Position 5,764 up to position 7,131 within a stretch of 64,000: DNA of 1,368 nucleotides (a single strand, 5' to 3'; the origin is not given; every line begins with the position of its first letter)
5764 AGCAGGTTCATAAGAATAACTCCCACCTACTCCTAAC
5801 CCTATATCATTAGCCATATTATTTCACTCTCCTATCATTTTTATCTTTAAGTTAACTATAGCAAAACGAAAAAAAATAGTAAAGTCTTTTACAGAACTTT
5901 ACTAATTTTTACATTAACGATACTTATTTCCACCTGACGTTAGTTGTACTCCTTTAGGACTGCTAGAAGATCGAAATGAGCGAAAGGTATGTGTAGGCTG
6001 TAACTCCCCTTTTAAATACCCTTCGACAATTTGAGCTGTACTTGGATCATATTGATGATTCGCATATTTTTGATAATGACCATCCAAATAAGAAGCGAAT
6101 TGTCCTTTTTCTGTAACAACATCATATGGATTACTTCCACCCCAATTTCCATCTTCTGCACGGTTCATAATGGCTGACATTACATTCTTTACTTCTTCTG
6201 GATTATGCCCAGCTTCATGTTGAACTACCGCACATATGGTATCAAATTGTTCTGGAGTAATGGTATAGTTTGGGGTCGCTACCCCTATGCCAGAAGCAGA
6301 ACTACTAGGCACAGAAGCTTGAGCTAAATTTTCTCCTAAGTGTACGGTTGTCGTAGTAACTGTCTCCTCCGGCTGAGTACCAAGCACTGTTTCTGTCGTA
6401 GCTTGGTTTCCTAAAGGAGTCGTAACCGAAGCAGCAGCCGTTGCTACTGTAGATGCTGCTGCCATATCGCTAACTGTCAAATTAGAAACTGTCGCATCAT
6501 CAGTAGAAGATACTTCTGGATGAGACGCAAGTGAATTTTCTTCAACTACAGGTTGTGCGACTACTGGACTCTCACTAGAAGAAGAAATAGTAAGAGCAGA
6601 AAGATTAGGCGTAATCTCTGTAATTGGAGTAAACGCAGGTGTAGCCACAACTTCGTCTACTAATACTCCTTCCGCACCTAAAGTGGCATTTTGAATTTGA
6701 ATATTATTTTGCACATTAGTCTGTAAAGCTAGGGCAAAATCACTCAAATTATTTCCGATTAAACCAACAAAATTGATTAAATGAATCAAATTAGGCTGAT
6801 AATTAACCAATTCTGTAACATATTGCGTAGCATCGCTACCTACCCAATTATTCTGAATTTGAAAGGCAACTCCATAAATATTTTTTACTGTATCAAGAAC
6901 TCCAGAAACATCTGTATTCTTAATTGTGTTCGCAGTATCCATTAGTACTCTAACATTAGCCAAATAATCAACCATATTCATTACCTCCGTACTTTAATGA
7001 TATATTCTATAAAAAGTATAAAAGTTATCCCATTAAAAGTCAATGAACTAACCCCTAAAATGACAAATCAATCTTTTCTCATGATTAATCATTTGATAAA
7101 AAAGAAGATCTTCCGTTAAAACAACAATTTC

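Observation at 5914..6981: WXG100-like N-terminal domain fused to a SleB-type peptidoglycan hydrolase at the head of a T7SS effector operon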

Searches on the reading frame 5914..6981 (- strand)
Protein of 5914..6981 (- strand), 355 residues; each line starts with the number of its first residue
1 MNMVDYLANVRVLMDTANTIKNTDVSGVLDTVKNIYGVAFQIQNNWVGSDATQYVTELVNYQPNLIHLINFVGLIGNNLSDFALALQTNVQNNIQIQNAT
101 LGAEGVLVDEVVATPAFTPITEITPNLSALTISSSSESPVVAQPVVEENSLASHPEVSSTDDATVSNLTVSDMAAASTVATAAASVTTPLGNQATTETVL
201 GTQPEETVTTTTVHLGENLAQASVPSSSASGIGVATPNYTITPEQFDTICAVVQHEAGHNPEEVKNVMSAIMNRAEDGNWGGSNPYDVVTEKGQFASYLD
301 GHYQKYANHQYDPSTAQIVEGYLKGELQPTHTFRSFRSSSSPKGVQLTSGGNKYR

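Call 3: search_protein_families(library=pfam, proteins=[window:5914-6981:-], max_evalue=1)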
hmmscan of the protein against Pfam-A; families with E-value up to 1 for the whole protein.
window:5914-6981:- (355 aa): 3 families
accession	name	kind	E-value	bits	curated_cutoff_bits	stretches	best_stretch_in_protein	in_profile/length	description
PF07486.17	Hydrolase_2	-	2.8e-07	31.5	27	1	266-340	9-77/100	Cell Wall Hydrolase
PF06013.18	WXG100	-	0.0028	18.3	27.3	1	13-87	9-82/86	Proteins of 100 residues with WXG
PF17823.6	DUF5585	-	0.98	8.7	25.6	0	128-255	109-236/480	Family of unknown function (DUF5585)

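Call 4: search_protein_families(library=ncbifam, proteins=[window:5914-6981:-], max_evalue=1)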
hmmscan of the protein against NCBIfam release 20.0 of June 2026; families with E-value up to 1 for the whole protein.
window:5914-6981:- (355 aa): 1 family
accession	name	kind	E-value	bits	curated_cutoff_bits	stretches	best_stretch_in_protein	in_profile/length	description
TIGR03930.1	WXG100_ESAT6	subfamily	0.0011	19.1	44.85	1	13-89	9-84/90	WXG100 family type VII secretion target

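Call 8: search_solved_structures(query=window:5914-6981:-, max_evalue=10, show_alignments=3)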
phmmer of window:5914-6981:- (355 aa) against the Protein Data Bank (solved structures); distinct sequences matched with E-value up to 10: 0.

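Call 9: find_homologous_proteins(query=window:5914-6981:-, max_evalue=0.001)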
Query window:5914-6981:- (355 aa): 12 proteins with E <= 0.001 among 5587 candidates.
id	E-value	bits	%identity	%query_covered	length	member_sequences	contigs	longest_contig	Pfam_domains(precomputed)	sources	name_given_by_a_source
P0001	5.9e-222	754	99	99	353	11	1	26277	PF07486.18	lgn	-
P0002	1.4e-192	657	85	99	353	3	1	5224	PF07486.18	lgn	-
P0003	4.3e-192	656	85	99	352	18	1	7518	PF07486.18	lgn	-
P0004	1.7e-191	654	84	99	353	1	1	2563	PF07486.18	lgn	-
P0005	4.7e-190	649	85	99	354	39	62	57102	PF07486.18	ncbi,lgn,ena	-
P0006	2.8e-143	495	68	99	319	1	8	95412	PF07486.18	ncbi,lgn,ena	-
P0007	1.3e-32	132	58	33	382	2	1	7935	-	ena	-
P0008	5.7e-15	74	41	37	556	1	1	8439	PF03990.21,PF07486.18,PF07501.18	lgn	-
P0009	1.0e-14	73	38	43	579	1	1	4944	PF03990.21,PF07486.18,PF07501.18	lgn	-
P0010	1.3e-13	69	41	37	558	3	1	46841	PF03990.21,PF07486.18,PF07501.18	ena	-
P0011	2.2e-13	69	41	37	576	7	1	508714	PF03990.21,PF07486.18,PF07501.18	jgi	-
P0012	2.5e-13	68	38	43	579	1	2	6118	PF03990.21,PF07486.18,PF07501.18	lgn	-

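Call 11: find_encoding_contigs(protein=P0005, flank=10000, max_places=4)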
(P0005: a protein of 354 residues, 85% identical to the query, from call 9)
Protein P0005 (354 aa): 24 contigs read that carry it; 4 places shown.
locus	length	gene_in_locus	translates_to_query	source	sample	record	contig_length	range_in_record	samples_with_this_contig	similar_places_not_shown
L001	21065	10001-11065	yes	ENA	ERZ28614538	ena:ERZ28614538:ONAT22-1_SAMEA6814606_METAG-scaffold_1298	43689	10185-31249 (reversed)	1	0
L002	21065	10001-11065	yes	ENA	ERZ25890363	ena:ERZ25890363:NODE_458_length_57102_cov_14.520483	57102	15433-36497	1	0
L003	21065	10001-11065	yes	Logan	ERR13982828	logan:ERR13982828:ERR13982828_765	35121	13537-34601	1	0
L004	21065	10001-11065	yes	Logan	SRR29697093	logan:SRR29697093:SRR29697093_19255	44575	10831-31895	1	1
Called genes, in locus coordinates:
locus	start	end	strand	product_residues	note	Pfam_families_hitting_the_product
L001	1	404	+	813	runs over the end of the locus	PF13604:AAA_30 (weak), PF00580:UvrD-helicase, PF13245:AAA_19, PF13361:UvrD_C, PF13538:UvrD_C_2 (faint)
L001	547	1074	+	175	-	-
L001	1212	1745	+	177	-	-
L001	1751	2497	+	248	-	PF00106:adh_short, PF08659:KR, PF13561:adh_short_C2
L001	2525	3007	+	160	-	-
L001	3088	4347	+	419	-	PF06838:Met_gamma_lyase, PF01053:Cys_Met_Meta_PP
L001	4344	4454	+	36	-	-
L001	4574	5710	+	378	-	PF12323:HTH_OrfB_IS605, PF01385:OrfB_IS605, PF07282:Cas12f1-like_TNB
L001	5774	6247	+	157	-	-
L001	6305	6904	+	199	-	-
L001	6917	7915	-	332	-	PF01210:NAD_Gly3P_dh_N, PF02558:ApbA (weak), PF03807:F420_oxidored (weak), PF07479:NAD_Gly3P_dh_C, PF20618:GPD_NAD_C_bact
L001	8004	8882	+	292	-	PF12773:DZR (faint), PF13240:Zn_Ribbon_1 (weak), PF13248:Zn_ribbon_3 (weak), PF24460:DUF7575 (weak)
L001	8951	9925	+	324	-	-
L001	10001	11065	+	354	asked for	PF07486:Hydrolase_2 (weak)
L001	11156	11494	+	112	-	PF06013:WXG100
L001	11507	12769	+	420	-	-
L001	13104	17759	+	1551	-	PF00498:FHA (faint), PF01580:FtsK_SpoIIIE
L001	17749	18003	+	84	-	-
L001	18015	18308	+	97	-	-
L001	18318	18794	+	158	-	-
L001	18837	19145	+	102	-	-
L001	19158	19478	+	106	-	-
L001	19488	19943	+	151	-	PF06013:WXG100 (weak)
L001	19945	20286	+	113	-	PF06013:WXG100 (weak)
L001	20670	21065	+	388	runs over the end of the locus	PF13306:LRR_5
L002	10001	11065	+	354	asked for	PF07486:Hydrolase_2 (weak)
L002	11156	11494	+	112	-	PF06013:WXG100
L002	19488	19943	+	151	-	PF06013:WXG100 (weak)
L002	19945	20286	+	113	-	PF06013:WXG100 (faint)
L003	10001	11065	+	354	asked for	PF07486:Hydrolase_2 (weak)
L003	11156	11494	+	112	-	PF06013:WXG100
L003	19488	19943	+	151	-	PF06013:WXG100 (weak)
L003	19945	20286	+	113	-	PF06013:WXG100 (weak)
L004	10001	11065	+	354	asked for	PF07486:Hydrolase_2 (weak)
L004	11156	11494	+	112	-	PF06013:WXG100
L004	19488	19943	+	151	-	PF06013:WXG100 (weak)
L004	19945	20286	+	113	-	PF06013:WXG100 (faint)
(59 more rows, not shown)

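Call 12: find_encoding_contigs(protein=P0006, flank=10000, max_places=3)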
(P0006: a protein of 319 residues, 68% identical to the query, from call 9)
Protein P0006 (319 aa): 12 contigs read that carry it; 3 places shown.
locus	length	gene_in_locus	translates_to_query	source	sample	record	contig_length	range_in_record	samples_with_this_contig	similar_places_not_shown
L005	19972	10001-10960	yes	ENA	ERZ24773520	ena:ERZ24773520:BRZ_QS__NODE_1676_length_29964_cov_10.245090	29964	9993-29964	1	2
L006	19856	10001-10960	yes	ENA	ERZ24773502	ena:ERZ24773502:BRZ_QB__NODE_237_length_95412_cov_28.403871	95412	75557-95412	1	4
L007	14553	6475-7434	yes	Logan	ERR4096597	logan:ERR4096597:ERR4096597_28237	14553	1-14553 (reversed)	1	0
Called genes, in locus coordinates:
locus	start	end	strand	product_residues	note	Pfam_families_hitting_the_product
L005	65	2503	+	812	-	PF13604:AAA_30 (weak), PF00580:UvrD-helicase, PF01443:Viral_helicase1 (faint), PF13245:AAA_19, PF13361:UvrD_C, PF13538:UvrD_C_2 (faint)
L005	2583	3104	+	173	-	-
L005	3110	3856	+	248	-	PF00106:adh_short, PF08659:KR, PF13561:adh_short_C2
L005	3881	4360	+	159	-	-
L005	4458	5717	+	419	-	PF06838:Met_gamma_lyase, PF01053:Cys_Met_Meta_PP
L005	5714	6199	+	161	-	PF13508:Acetyltransf_7 (faint), PF13302:Acetyltransf_3, PF00583:Acetyltransf_1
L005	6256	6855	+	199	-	-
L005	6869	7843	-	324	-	PF01210:NAD_Gly3P_dh_N, PF02558:ApbA (weak), PF03807:F420_oxidored (weak), PF07479:NAD_Gly3P_dh_C, PF20618:GPD_NAD_C_bact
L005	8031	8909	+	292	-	PF13240:Zn_Ribbon_1 (weak), PF13248:Zn_ribbon_3 (weak)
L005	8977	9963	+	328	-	-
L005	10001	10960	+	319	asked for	PF07486:Hydrolase_2 (weak)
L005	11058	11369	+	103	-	PF06013:WXG100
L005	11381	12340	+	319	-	-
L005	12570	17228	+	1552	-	PF00498:FHA (faint), PF01580:FtsK_SpoIIIE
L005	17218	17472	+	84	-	-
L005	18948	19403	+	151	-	PF06013:WXG100 (weak)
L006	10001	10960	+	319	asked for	PF07486:Hydrolase_2 (weak)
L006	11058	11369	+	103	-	PF06013:WXG100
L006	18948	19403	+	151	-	PF06013:WXG100 (weak)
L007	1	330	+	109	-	?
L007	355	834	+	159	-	-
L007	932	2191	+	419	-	PF06838:Met_gamma_lyase, PF01053:Cys_Met_Meta_PP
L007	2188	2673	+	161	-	PF13508:Acetyltransf_7 (faint), PF13302:Acetyltransf_3, PF00583:Acetyltransf_1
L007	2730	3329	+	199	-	-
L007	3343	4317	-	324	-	PF01210:NAD_Gly3P_dh_N, PF02558:ApbA (weak), PF03807:F420_oxidored (weak), PF07479:NAD_Gly3P_dh_C, PF20618:GPD_NAD_C_bact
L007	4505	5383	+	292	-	PF13240:Zn_Ribbon_1 (weak), PF13248:Zn_ribbon_3 (weak)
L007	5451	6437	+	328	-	-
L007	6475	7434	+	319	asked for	PF07486:Hydrolase_2 (weak)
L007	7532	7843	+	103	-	PF06013:WXG100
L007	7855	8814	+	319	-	-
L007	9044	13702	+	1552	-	PF00498:FHA (faint), PF01580:FtsK_SpoIIIE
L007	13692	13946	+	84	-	-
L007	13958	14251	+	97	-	-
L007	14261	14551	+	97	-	?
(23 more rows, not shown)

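Call 13: find_encoding_contigs(protein=P0007, flank=10000, max_places=3)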
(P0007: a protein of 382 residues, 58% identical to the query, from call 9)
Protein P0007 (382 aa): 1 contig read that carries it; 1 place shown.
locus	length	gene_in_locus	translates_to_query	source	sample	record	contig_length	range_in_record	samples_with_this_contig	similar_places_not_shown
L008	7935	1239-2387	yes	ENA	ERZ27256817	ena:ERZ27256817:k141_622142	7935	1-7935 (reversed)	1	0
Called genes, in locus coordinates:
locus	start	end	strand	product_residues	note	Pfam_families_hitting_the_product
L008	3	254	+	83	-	?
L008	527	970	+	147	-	PF09537:DUF2383 (weak)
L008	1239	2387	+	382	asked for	-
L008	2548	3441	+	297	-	PF04991:LicD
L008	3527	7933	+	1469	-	?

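Call 14: find_related_loci(query=window:5914-6981:-, collection=genome_contigs, flank=10000)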
Query window:5914-6981:- (355 aa) in genome_contigs; peptide patterns used: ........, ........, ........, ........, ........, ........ (x = any residue, [..] = any of these).
176 stretches matched a pattern; 4 encode a relative of the query (tblastn E <= 1e-3); 4 distinct loci.
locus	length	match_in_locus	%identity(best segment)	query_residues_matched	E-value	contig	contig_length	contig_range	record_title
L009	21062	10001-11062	83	1-355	0e+0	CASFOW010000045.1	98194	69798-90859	uncultured bacterium isolate SI.A102.metabat-bins.216 genome assembly, contig: SI.A102.metabat-bins.216.fa_k141_296448,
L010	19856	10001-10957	68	3-355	1e-135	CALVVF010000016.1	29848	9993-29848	MAG: uncultured Bacilli bacterium isolate BRZ_QR__bin83 genome assembly, contig: BRZ_QR__NODE_1266_length_29848_cov_8.58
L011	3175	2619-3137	79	1-172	4e-74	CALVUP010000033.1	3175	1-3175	MAG: uncultured Bacilli bacterium isolate BRZ_NL__bin59 genome assembly, contig: BRZ_NL__NODE_24530_length_3175_cov_2.34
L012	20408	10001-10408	76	3-129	3e-61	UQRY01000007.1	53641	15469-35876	uncultured Tenericutes bacterium isolate UMGS592 genome assembly, contig: NODE_362_length_53641_cov_12.660994, whole gen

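Call 32: search_protein_families(library=pfam, proteins=[P0007], max_evalue=0.1)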
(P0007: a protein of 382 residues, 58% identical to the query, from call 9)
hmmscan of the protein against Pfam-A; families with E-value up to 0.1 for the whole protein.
P0007 (382 aa): 3 families
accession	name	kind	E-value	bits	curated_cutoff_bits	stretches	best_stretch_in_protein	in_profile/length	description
PF07486.17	Hydrolase_2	-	1.7e-05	25.8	27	1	291-364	9-76/100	Cell Wall Hydrolase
PF02618.21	YceG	-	0.0087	16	32.4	1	249-303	133-186/275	YceG-like family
PF20733.2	LRIM1_dimer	-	0.05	13.9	35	1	236-301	55-120/187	Dimerization domain in LRIM1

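Call 41: search_protein_families(library=pfam, proteins=[L001:17749-18003:+, L001:18015-18308:+, L001:18318-18794:+, L001:18837-19145:+, L001:19158-19478:+, L001:19488-19943:+, L001:19945-20286:+, L001:11507-12769:+], max_evalue=1)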
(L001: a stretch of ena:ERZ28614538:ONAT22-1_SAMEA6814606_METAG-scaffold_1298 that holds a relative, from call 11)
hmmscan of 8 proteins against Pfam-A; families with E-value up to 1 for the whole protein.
L001:17749-18003:+ (84 aa): 1 family
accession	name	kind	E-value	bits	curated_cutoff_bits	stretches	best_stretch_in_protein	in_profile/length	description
PF12165.13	Alfin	-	0.19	12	21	1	19-62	4-47/127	Alfin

L001:18015-18308:+ (97 aa): 3 families
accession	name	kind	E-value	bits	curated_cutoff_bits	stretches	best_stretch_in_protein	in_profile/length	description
PF06013.18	WXG100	-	0.00014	22.5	27.3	1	3-47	2-46/86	Proteins of 100 residues with WXG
PF22099.1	MRS2-like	-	0.091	12.4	27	1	18-92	156-228/241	Magnesium transporter MRS2-like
PF18363.6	PI_PP_I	-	0.15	12.7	28.5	0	39-93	2-57/94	Phosphoinositide phosphatase insertion domain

L001:18318-18794:+ (158 aa): 1 family
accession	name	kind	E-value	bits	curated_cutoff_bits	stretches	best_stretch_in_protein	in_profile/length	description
PF16980.11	CitMHS_2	-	0.19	10.8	25.7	1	57-128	297-368/448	Putative citrate transport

L001:18837-19145:+ (102 aa): 2 families
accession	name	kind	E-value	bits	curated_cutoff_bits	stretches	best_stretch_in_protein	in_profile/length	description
PF05659.16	RPW8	-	0.022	14.8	30.4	1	2-88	34-122/139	Arabidopsis broad-spectrum mildew resistance protein RPW8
PF14077.11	WD40_alt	-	0.064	13.5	25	1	64-78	28-42/48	Alternative WD40 repeat motif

L001:19158-19478:+ (106 aa): 10 families
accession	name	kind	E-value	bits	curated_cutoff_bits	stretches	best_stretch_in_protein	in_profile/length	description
PF07303.18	Occludin_ELL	-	0.0019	19.4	31.2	1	53-100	10-57/101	Occludin homology domain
PF04108.17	ATG17_like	-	0.0094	15.9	43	1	10-84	127-193/355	Autophagy protein ATG17-like domain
PF01997.21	Translin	-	0.03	14.7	25.9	1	13-100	1-82/205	Translin family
PF24999.1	LAMB4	-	0.033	14.5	27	0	20-40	5-25/66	Laminin subunit beta-4-like domain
PF06013.18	WXG100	-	0.073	13.8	27.3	1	13-91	11-85/86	Proteins of 100 residues with WXG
PF24911.1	YfjL_C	-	0.075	14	28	0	12-42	58-88/117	YfjL-like C-terminal domain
PF05531.17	NPV_P10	-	0.11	13.5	29.8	1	6-43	27-65/75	Nucleopolyhedrovirus P10 protein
PF12729.13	4HB_MCP_1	-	0.11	12.5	27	1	12-77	71-132/181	Four helix bundle sensory module for signal transduction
PF10046.14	BLOC1_2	-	0.12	13.2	33.4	0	63-102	33-71/96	Biogenesis of lysosome-related organelles complex-1 subunit 2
PF08702.15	Fib_alpha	-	0.32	11.6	29.9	1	11-103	26-120/143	Fibrinogen alpha/beta chain family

L001:19488-19943:+ (151 aa): 7 families
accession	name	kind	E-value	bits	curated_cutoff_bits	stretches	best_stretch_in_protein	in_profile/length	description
PF06013.18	WXG100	-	1.6e-07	31.9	27.3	1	4-74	5-75/86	Proteins of 100 residues with WXG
PF10473.14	CENP-F_leu_zip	-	0.0015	19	34.5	1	15-100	54-135/140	Leucine-rich repeats of kinetochore protein Cenp-F/LEK1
PF04558.20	tRNA_synt_1c_R1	-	0.0084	16.5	28.6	1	48-88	6-43/162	Glutaminyl-tRNA synthetase, non-specific RNA binding region part 1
PF00669.25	Flagellin_N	-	0.021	15.3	26.6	1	52-100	71-119/139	Bacterial flagellin N-terminal helical region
PF14362.11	DUF4407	-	0.045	13.5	31.3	1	23-147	107-209/297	Domain of unknown function (DUF4407)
PF11005.13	DUF2844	-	0.09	13.1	22.4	1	20-63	36-79/130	Protein of unknown function (DUF2844)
PF09304.16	Cortex-I_coil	-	0.22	12.2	60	1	23-86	1-59/107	Cortexillin coiled-coil region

L001:19945-20286:+ (113 aa): 14 families
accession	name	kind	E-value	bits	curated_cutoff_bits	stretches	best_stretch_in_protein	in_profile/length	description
PF06013.18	WXG100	-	1.5e-05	25.6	27.3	1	8-92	4-86/86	Proteins of 100 residues with WXG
PF04124.18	Dor1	-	0.00031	20.2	23.3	1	9-108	8-104/339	Dor1-like family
PF02646.22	RmuC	-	0.0047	16.5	26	1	31-109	208-283/291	RmuC family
PF20667.3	Sec10_N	-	0.0073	16.8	27.4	1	67-101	38-72/118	Exocyst complex component Sec10, N-terminal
PF10498.14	IFT57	-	0.014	14.8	40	1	14-103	232-321/360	Intra-flagellar transport protein 57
PF17111.11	PigL_N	-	0.033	14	27.2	0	77-107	21-51/209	Pigment biosynthesis cluster protein PigL N-terminal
PF06025.17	DUF913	-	0.07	12.6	24.7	1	14-92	192-268/382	Domain of Unknown Function (DUF913)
PF14128.11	DUF4295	-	0.074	13.3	27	0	39-54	30-45/47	Domain of unknown function (DUF4295)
PF19314.4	DUF5917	-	0.096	13.2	27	1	39-85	43-89/94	Family of unknown function (DUF5917)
PF10158.14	LOH1CR12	-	0.18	12.3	24.7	1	6-106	22-119/131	Tumour suppressor protein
PF20392.3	DUF6687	-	0.18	11.3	27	1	23-107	118-202/339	Family of unknown function (DUF6687)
PF16987.10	KIX_2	-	0.25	11.7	25.6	0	19-41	50-72/83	KIX domain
PF09660.15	DUF2397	-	0.26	10.5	28.5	1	18-96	106-183/483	Protein of unknown function (DUF2397)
PF09372.15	PRANC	-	0.36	11.6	25.8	0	68-103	30-64/97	PRANC domain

L001:11507-12769:+ (420 aa): 7 families
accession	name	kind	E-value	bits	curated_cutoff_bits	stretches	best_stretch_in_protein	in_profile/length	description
PF16405.10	DUF5013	-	0.011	16.3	28.5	1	267-324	37-92/149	Domain of unknown function (DUF5013)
PF12254.13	DNA_pol_alpha_N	-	0.041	14.5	26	1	251-285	27-62/66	DNA polymerase alpha subunit p180 N terminal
PF06008.19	Laminin_I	-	0.041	14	34.6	0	3-47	71-115/259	Laminin Domain I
PF06013.18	WXG100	-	0.045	14.4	27.3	1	10-94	7-86/86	Proteins of 100 residues with WXG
PF20667.3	Sec10_N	-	0.059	13.9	27.4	1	5-61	47-103/118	Exocyst complex component Sec10, N-terminal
PF20606.3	DUF6799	-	0.13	12.5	26.8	1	264-295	26-56/63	Domain of unknown function (DUF6799)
PF05911.16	FPP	-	0.22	10.2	40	1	9-112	537-643/871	Filament-like plant protein, long coiled-coil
